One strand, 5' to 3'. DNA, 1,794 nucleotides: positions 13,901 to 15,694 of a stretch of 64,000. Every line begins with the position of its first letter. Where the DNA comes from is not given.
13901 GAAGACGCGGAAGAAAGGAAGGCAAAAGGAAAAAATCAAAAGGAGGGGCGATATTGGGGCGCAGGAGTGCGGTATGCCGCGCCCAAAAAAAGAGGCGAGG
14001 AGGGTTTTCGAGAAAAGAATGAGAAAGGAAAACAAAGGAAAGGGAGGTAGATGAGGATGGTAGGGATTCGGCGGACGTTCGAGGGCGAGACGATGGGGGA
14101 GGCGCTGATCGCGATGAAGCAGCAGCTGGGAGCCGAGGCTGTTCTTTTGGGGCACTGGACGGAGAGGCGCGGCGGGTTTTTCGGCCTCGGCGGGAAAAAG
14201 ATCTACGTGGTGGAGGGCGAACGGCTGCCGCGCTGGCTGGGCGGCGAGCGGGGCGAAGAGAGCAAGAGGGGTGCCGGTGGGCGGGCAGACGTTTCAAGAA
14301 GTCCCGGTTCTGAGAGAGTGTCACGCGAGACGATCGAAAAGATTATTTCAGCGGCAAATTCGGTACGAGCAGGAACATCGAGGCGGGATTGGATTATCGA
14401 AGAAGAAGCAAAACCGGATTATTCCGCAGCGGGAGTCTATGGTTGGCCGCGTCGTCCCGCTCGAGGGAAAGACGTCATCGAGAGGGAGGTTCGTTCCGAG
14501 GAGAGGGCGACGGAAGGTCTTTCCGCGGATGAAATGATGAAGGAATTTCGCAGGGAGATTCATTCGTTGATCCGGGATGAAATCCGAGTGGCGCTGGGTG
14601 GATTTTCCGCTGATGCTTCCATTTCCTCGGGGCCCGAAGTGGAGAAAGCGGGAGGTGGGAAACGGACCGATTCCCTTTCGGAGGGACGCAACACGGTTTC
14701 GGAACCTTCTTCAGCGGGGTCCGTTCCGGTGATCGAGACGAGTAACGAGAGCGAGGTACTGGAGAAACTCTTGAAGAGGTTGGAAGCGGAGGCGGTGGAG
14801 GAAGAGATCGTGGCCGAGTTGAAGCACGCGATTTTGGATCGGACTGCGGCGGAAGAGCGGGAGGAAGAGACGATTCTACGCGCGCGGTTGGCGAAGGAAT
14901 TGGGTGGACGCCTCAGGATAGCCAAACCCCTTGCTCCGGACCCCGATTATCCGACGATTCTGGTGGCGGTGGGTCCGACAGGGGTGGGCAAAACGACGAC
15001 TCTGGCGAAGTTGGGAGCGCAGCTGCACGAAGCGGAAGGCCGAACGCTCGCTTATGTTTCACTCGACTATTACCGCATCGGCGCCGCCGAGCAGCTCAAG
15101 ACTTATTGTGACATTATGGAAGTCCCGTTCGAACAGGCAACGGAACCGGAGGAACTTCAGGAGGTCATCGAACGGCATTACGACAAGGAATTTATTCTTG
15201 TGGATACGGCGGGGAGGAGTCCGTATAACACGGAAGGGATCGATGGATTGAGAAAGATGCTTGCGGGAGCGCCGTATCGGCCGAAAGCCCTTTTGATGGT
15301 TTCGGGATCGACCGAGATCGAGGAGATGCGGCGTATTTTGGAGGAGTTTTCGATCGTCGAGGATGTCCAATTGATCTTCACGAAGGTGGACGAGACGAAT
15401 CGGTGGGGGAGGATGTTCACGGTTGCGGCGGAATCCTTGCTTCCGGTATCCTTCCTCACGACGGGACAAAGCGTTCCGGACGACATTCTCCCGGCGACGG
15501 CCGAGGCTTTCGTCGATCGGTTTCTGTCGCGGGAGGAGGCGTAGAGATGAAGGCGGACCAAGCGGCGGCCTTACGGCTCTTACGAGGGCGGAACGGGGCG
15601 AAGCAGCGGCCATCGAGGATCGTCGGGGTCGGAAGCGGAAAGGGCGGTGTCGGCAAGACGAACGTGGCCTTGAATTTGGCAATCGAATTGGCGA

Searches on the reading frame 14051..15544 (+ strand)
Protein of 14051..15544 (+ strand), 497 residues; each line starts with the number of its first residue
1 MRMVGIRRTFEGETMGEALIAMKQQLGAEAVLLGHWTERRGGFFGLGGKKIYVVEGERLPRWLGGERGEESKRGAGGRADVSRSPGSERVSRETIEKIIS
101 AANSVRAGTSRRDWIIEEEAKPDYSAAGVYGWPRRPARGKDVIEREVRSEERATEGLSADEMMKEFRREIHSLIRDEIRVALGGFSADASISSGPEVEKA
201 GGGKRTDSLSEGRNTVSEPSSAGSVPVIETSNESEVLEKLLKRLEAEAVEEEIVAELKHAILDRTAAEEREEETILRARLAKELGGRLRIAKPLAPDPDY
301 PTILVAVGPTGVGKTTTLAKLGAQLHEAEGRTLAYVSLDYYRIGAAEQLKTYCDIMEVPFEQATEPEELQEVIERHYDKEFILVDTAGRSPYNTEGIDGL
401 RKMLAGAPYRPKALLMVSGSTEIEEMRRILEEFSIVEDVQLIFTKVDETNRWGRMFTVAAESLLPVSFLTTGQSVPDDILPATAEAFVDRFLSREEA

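Call 78: search_protein_families(library=pfam, proteins=[window:14051-15544:+], max_evalue=0.001)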
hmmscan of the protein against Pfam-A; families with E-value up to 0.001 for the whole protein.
window:14051-15544:+ (497 aa): 4 families
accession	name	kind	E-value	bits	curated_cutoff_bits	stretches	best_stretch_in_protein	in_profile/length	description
PF00448.28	SRP54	-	6.3e-37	127.6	22.7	1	302-492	2-195/196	SRP54-type protein, GTPase domain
PF13401.12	AAA_22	-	6e-07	30.3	27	1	301-385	5-91/130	AAA domain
PF25199.1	nSTAND_NTPase5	-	5.1e-05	23.6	34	1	275-336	19-76/145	Novel STAND NTPase 5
PF13173.12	AAA_14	-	0.00055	20.4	27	0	302-402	3-86/129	AAA domain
